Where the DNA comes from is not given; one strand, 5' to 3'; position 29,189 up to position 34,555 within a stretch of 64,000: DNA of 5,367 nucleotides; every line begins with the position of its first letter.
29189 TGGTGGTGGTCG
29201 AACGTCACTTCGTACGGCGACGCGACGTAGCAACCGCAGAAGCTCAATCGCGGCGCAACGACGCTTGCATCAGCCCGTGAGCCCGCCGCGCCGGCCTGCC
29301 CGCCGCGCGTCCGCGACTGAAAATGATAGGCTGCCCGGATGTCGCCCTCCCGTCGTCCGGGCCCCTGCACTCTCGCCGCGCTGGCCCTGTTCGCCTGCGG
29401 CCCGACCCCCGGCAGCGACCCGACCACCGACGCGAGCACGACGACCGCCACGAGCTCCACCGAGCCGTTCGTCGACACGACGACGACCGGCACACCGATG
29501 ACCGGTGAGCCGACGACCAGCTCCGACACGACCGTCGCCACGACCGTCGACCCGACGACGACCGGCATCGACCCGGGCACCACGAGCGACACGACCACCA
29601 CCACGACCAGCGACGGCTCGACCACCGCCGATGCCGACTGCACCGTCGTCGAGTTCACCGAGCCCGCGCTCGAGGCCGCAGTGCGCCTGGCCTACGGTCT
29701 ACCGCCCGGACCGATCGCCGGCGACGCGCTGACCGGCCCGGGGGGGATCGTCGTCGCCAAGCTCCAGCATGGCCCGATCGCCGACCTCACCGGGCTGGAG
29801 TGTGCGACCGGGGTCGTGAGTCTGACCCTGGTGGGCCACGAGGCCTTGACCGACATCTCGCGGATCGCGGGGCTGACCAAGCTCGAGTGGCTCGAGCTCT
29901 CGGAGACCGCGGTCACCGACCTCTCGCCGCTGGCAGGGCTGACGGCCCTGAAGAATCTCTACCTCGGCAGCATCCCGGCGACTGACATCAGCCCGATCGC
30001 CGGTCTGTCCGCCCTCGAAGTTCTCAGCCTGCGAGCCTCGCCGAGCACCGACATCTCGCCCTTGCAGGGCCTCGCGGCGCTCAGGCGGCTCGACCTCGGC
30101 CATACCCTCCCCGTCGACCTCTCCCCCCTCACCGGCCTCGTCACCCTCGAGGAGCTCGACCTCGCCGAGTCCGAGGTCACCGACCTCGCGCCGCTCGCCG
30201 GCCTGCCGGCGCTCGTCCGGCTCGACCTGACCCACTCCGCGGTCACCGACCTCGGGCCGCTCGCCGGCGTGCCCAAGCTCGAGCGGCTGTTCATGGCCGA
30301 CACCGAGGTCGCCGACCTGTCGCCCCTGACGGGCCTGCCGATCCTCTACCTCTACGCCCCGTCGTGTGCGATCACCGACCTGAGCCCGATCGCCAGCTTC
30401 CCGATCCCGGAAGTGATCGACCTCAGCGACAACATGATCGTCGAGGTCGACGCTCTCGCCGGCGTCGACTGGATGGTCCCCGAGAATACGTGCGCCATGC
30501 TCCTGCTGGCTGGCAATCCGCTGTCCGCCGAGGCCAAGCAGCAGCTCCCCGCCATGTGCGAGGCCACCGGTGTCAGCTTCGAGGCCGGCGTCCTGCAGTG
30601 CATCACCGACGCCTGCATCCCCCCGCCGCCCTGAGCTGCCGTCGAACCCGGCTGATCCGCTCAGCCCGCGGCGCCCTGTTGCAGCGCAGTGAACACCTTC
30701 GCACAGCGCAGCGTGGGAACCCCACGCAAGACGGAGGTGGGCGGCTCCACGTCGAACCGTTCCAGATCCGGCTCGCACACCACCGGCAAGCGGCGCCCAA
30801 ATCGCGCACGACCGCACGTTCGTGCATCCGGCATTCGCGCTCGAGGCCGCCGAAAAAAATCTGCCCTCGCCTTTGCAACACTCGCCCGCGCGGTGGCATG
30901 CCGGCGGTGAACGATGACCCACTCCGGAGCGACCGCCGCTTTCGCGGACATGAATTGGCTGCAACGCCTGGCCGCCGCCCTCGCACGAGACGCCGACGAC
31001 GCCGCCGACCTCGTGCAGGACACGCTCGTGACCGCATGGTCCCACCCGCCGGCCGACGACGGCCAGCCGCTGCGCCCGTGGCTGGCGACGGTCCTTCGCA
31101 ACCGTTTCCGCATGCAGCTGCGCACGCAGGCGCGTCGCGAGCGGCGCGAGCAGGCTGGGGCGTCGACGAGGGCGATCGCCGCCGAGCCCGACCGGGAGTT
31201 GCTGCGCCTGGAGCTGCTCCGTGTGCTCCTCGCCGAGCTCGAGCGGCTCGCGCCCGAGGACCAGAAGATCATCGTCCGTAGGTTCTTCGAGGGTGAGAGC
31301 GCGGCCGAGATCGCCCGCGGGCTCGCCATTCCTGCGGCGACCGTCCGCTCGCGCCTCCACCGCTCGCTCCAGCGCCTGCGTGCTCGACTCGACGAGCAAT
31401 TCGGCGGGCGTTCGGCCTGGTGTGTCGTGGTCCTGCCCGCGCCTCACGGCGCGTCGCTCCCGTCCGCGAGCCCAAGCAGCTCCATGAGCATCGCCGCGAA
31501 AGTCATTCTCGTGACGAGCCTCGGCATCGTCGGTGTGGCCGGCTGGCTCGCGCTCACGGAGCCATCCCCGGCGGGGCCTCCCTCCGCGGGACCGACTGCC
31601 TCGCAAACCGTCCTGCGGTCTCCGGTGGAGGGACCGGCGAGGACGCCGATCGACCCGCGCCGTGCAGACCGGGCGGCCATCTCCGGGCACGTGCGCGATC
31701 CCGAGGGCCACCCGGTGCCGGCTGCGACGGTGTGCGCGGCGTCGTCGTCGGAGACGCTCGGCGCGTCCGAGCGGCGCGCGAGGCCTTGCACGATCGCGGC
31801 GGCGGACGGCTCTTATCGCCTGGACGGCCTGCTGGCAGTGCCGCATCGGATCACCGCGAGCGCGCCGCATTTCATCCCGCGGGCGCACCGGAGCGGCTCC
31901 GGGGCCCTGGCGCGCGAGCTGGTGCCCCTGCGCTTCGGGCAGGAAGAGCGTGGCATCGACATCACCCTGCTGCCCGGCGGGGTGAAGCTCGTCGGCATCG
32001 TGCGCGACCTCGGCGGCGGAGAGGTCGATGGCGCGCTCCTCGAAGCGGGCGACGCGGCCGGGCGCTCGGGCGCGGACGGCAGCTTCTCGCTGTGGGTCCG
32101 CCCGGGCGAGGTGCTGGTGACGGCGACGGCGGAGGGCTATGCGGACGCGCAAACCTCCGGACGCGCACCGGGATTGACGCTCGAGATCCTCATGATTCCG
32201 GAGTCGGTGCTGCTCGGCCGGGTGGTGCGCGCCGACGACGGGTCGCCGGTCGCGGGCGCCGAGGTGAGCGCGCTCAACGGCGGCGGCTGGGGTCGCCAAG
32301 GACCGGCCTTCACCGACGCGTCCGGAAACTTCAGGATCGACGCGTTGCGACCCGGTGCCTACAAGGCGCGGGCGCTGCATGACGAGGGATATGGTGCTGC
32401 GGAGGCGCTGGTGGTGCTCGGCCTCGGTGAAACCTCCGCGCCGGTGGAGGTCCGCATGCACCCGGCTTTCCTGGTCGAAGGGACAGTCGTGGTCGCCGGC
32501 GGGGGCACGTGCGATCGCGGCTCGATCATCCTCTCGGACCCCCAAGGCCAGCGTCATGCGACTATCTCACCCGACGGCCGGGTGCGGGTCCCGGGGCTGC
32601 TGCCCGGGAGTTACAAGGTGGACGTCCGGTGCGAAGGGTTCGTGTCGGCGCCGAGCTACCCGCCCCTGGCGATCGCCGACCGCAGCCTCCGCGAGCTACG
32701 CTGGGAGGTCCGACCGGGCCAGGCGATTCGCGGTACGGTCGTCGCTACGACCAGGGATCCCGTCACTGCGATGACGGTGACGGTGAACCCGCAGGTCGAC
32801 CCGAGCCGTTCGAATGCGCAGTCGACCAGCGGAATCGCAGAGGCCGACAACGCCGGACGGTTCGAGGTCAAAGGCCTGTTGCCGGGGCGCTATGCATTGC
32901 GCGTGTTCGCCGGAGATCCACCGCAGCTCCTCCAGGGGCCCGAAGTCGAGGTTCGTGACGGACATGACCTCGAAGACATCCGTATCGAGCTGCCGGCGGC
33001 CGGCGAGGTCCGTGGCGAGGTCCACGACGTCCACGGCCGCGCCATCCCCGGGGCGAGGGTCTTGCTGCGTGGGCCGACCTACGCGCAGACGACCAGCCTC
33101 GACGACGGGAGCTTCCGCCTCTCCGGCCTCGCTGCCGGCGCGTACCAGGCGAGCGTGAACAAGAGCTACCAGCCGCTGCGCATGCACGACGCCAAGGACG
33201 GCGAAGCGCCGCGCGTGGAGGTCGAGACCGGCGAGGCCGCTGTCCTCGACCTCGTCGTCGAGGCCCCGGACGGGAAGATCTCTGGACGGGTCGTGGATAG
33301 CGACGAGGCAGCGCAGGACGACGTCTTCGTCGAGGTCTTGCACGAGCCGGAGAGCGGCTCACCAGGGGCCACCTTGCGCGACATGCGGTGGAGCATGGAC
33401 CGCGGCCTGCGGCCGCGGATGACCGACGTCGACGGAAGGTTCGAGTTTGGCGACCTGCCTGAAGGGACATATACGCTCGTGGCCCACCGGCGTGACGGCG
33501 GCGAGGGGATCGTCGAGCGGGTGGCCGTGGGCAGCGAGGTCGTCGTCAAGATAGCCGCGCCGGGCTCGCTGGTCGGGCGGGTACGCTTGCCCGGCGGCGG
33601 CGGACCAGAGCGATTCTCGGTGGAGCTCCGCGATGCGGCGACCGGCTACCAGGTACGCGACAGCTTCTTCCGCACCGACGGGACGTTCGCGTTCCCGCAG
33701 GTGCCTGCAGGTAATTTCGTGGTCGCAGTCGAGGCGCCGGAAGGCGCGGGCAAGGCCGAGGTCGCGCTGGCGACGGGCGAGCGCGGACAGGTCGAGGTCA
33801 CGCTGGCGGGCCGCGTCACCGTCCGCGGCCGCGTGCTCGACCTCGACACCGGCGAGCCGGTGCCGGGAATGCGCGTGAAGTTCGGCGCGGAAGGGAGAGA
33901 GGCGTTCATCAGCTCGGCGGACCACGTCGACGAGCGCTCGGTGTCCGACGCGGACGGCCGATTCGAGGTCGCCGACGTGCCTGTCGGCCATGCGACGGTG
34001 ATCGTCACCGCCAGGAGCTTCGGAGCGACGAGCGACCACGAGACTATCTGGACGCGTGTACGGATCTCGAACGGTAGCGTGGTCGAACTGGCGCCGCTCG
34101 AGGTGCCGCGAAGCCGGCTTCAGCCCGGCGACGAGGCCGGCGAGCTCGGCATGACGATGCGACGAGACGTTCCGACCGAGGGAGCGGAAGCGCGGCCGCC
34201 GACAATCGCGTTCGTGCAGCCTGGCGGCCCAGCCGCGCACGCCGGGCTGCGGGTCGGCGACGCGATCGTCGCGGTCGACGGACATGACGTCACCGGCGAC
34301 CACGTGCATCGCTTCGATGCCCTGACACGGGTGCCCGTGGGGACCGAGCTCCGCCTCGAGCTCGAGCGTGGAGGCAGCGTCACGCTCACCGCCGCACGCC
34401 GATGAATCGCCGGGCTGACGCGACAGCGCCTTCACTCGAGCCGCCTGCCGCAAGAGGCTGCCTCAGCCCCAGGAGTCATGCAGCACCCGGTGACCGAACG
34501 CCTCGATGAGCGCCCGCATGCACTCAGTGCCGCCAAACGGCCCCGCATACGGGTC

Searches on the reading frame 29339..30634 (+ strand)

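Call 3: search_protein_families(library=pfam, proteins=[window:29339-30634:+], max_evalue=0.01)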
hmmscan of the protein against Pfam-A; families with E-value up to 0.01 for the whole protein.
window:29339-30634:+ (431 aa): 4 families
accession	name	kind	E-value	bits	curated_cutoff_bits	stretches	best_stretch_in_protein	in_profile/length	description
PF12799.13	LRR_4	-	1.6e-25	89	27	2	180-221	1-43/44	Leucine Rich repeats (2 copies)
PF13855.12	LRR_8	-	1.6e-13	50.7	27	0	270-321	3-58/61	Leucine rich repeat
PF23952.1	LRR_EndoS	-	3.2e-07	31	27.9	1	141-224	29-109/116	Endo-beta-N-acetylglucosaminidase EndoS LRR domain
PF23598.1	LRR_14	-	3.6e-05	23.1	40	0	175-253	65-146/353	Leucine-rich repeat region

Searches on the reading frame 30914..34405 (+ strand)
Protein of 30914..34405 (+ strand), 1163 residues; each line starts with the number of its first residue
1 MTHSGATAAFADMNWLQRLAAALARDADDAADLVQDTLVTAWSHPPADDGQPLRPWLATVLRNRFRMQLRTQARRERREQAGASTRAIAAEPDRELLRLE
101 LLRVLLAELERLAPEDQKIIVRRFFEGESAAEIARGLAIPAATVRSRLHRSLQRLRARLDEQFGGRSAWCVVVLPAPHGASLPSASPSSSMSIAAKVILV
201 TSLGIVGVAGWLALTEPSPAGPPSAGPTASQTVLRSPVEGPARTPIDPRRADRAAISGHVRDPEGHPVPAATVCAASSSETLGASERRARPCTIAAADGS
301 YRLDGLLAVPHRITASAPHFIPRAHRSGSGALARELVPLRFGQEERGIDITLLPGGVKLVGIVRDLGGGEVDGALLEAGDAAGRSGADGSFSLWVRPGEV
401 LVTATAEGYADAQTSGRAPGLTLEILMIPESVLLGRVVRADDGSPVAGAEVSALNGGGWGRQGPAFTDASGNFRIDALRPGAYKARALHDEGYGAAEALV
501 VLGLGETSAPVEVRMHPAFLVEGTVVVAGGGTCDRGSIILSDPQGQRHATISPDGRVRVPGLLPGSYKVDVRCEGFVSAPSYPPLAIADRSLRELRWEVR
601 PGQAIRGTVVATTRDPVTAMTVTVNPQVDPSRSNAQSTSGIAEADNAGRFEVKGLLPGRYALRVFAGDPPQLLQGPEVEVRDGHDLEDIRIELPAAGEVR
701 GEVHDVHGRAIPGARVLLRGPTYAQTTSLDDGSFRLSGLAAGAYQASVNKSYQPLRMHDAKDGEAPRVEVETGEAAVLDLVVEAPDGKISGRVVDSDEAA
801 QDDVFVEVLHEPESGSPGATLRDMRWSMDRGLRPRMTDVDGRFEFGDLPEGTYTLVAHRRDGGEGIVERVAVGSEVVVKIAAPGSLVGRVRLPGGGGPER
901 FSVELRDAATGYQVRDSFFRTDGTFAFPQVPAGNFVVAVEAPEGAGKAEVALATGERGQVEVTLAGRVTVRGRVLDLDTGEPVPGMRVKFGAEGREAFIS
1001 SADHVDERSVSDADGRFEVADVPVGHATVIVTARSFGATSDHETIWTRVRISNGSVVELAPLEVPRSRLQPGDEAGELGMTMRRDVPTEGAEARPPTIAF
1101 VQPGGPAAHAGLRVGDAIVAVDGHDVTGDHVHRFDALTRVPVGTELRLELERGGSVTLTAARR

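Call 3: search_protein_families(library=pfam, proteins=[window:30914-34405:+], max_evalue=0.01)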
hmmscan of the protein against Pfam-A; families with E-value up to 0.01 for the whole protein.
window:30914-34405:+ (1163 aa): 19 families
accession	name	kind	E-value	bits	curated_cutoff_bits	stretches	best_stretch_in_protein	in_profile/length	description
PF13620.12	CarboxypepD_reg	-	3.8e-76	251.9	32.3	9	434-515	3-81/82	Carboxypeptidase regulatory-like domain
PF13715.12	CarbopepD_reg_2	-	7.5e-22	77.6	32.2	0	435-487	3-50/88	CarboxypepD_reg-like domain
PF14686.12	fn3_3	-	6.6e-15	55.1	24.4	0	467-496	31-60/75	Polysaccharide lyase family 4, domain II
PF09430.16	EMC7_beta-sandw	-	3.3e-14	53.6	26.6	0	912-943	18-49/122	ER membrane protein complex subunit 7, beta-sandwich domain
PF17210.9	SdrD_B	-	2.3e-12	47.5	29.7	0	444-496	22-73/112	SdrD B-like domain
PF17820.7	PDZ_6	-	7e-12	45.4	27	1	1101-1152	5-54/54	PDZ domain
PF04542.20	Sigma70_r2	-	5e-11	42.7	24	1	14-75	7-71/71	Sigma-70 region 2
PF04545.22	Sigma70_r4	-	5.7e-11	42.2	24.1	1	109-157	2-50/50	Sigma-70, region 4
PF08281.18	Sigma70_r4_2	-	6.8e-11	42.1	25.7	1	104-155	3-54/54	Sigma-70, region 4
PF17802.7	SpaA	-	6.6e-09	36.2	23.1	0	836-855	37-56/91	Prealbumin-like fold domain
PF25020.1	TTR_TEN1-4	-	4.4e-08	33.4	27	0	699-737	9-48/86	Teneurin TTR-like domain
PF00595.29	PDZ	-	6.6e-08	33.3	23.2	1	1072-1149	7-79/81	PDZ domain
PF10670.15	DUF4198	-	1.6e-07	32.1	34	1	442-490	156-208/209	Domain of unknown function (DUF4198)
PF02369.22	Big_1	-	6.9e-07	29.7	34.9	0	968-1042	19-87/93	Bacterial Ig-like domain (group 1)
PF13180.12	PDZ_2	-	1.1e-06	29.3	27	1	1087-1156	12-73/80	PDZ domain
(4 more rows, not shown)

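Call 9: search_protein_families(library=ncbifam, proteins=[window:30914-34405:+], max_evalue=0.01)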
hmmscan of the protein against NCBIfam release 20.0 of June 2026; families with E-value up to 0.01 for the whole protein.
window:30914-34405:+ (1163 aa): 86 families (the best 25 are shown)
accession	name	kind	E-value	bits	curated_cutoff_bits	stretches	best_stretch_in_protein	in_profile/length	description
NF007227.0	PRK09645.1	subfamily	3e-24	85.9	202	1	16-161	26-172/177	sigma-70 family RNA polymerase sigma factor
TIGR02937.1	sigma70-ECF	superfamily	5.3e-20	71.7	42.9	1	23-159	22-165/165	sigma-70 family RNA polymerase sigma factor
TIGR02985.1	Sig70_bacteroi1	subfamily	3e-19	69.8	126.4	1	16-159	14-162/162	RNA polymerase sigma-70 factor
TIGR02983.1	SigE-fam_strep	subfamily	6.9e-18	65.1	141.55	1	13-162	16-161/162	SigE family RNA polymerase sigma factor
NF009199.0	PRK12547.1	subfamily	9.5e-17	61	219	1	16-159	19-160/184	RNA polymerase sigma factor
NF009198.0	PRK12546.1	equivalog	1.2e-16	60.9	270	1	13-160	17-162/188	RNA polymerase sigma factor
NF008888.0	PRK11922.1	equivalog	2.1e-15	57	204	1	16-164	43-201/231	RNA polymerase sigma factor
NF058625.1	sigma_PG0214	equivalog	3.6e-15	56.1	130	1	16-161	17-163/170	GFO_1088 family ECF-type sigma factor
NF009164.0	PRK12511.1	equivalog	4.2e-15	55.7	185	1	12-160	13-160/182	RNA polymerase sigma factor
NF052345.1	S_layer_anammox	exception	1.2e-13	49.5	1400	2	220-324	1285-1374/1596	Kustd1514 family S-layer glycoprotein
TIGR02989.1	Sig-70_gvs1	subfamily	1.3e-13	51.2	124.55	1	17-156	15-155/158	RNA polymerase sigma-70 factor, Rhodopirellula/Verrucomicrobium family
NF009169.0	PRK12516.1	equivalog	2.2e-13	50.1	321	1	12-159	19-164/188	RNA polymerase sigma factor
NF009185.0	PRK12533.1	equivalog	3.8e-13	49.6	248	1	19-163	45-197/231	RNA polymerase sigma factor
NF009195.0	PRK12543.1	subfamily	4.3e-13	49.2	197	1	19-160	36-179/192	RNA polymerase sigma factor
TIGR02950.1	SigM_subfam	subfamily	4.8e-13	49.2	147.95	1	17-159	14-158/159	RNA polymerase sigma factor, SigM family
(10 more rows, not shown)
